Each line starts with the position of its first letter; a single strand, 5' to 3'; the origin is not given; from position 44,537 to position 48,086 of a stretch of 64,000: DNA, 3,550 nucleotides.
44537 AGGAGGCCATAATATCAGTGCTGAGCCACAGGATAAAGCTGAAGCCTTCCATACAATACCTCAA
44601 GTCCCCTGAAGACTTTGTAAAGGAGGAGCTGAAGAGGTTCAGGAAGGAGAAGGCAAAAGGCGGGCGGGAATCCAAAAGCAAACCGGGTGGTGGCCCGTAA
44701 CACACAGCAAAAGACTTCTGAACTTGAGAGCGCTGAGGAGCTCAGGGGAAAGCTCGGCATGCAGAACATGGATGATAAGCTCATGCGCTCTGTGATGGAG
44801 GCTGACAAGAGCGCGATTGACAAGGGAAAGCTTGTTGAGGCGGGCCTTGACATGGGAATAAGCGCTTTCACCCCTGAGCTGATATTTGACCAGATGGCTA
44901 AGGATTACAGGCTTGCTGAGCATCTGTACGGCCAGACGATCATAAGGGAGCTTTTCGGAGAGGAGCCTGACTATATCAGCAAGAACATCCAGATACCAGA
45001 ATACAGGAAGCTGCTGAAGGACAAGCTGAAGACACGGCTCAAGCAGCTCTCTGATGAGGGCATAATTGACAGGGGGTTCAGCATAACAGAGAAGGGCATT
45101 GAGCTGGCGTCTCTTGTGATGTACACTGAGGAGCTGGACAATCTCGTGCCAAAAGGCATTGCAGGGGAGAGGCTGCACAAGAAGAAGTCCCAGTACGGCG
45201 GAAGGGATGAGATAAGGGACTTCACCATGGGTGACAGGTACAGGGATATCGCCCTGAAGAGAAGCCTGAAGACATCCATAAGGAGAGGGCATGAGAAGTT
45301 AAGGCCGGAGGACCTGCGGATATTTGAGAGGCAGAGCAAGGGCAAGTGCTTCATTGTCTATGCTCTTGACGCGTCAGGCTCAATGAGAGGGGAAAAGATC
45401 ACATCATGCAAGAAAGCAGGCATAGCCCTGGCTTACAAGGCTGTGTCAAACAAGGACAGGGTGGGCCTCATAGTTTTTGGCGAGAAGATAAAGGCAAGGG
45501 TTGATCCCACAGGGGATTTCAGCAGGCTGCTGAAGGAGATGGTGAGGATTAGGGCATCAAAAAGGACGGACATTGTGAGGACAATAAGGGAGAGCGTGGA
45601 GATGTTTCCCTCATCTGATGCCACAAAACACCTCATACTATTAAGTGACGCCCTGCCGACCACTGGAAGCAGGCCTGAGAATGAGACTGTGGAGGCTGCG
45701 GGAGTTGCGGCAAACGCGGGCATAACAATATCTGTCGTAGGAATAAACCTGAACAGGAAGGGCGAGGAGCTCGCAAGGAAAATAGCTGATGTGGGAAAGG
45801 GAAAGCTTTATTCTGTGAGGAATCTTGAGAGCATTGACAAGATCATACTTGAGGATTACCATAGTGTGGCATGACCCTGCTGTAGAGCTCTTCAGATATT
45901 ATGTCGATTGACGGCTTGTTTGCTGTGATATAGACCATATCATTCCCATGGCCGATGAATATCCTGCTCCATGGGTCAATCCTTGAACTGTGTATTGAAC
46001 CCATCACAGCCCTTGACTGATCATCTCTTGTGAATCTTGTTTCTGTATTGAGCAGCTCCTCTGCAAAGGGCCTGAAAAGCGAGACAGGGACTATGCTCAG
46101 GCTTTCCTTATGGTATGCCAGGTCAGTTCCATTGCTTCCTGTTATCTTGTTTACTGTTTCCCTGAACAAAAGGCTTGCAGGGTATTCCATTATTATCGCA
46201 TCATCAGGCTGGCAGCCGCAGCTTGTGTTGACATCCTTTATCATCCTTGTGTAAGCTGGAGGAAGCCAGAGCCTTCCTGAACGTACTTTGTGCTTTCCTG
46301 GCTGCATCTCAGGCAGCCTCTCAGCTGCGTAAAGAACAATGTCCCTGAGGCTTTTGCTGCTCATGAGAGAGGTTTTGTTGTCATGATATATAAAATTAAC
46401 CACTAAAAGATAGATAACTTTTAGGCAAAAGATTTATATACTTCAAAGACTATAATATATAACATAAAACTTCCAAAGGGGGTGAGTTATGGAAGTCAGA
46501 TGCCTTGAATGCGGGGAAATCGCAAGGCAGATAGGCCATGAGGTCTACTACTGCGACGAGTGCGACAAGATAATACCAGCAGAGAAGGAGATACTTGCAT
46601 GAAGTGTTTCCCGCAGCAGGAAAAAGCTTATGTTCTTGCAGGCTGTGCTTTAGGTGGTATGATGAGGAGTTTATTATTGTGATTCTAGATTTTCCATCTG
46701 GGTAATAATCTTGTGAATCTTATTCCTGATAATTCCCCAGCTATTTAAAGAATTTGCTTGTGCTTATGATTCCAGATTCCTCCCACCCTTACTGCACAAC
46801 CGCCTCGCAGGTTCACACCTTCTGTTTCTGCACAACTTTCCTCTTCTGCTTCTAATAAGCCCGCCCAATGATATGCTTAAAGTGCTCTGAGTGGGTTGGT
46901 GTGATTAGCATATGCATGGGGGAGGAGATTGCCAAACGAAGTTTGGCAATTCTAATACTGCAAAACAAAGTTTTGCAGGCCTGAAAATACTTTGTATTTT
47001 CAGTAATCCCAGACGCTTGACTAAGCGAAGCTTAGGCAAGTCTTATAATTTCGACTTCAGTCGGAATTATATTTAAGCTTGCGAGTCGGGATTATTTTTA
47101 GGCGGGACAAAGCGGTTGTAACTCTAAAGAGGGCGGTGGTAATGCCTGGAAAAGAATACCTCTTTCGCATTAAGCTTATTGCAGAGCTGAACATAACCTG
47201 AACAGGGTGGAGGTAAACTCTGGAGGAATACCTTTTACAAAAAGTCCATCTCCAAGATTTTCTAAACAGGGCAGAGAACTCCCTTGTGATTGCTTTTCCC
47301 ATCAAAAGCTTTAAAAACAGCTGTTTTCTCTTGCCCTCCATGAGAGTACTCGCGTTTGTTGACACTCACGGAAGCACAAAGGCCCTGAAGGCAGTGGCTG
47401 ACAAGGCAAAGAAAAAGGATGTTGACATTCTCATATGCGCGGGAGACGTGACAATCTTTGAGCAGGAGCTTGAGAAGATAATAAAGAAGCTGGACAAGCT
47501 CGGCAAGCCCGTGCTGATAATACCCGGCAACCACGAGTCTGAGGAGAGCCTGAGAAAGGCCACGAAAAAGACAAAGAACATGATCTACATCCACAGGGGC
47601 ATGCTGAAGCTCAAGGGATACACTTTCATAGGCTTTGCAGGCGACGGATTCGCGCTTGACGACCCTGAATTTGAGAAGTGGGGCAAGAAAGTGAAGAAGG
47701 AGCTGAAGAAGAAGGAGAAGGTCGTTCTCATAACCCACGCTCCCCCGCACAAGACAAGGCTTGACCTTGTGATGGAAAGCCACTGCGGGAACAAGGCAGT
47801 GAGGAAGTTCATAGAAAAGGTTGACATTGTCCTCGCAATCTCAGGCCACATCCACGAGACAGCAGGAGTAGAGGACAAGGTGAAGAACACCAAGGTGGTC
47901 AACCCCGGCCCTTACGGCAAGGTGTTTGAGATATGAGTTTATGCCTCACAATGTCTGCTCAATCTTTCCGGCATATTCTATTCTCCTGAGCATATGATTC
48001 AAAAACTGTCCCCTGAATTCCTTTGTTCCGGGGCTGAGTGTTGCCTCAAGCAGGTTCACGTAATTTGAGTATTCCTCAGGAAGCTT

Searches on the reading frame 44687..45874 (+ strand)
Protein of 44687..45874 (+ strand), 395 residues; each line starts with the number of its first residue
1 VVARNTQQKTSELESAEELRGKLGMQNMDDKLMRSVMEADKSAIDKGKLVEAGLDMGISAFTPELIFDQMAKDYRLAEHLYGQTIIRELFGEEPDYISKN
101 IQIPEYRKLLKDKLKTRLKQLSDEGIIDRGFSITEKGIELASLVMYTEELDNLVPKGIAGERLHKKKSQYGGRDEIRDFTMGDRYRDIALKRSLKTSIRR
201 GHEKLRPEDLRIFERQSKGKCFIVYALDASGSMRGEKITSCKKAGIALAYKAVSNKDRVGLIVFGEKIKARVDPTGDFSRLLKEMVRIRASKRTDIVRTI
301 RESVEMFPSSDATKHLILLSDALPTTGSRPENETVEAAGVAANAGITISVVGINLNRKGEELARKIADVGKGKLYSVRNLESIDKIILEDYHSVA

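Call 13: search_protein_families(library=pfam, proteins=[window:44687-45874:+])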
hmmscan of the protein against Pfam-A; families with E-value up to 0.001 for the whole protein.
window:44687-45874:+ (395 aa): 5 families
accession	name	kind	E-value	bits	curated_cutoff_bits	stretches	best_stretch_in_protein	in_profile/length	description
PF13519.12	VWA_2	-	8.5e-11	42.9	27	1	224-322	2-106/107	von Willebrand factor type A domain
PF00092.34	VWA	-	5.2e-10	40.3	23.8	1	223-386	2-171/174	von Willebrand factor type A domain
PF05762.20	VWA_CoxE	-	2.9e-06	27.3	26.4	1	177-337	16-174/222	VWA domain containing CoxE-like protein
PF13768.12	VWA_3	-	2.3e-05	24.9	27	1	223-374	3-153/155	von Willebrand factor type A domain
PF01882.25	DUF58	-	3.9e-05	23.4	23.4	1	213-298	30-122/216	Protein of unknown function DUF58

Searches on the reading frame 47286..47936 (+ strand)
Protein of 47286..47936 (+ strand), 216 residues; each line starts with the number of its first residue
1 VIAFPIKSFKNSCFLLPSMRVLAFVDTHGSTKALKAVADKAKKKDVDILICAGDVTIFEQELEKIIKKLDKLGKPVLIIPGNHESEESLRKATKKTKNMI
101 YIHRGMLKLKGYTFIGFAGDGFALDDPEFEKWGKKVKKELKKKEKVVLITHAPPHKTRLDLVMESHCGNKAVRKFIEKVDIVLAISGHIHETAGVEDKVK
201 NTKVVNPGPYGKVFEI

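Call 53: search_protein_families(library=pfam, max_evalue=0.000001, proteins=[window:47286-47936:+])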
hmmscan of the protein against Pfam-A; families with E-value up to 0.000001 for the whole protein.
window:47286-47936:+ (216 aa): 3 families
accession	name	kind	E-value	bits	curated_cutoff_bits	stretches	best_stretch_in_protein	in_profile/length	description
PF00149.33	Metallophos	-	1e-20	75.4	21.5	1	19-191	1-190/191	Calcineurin-like phosphoesterase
PF12850.12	Metallophos_2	-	9.7e-16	58.6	27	1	19-211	1-136/154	Calcineurin-like phosphoesterase superfamily domain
PF14582.11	Metallophos_3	-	7.7e-13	48.8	28.2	1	61-209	77-238/259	Metallophosphoesterase, calcineurin superfamily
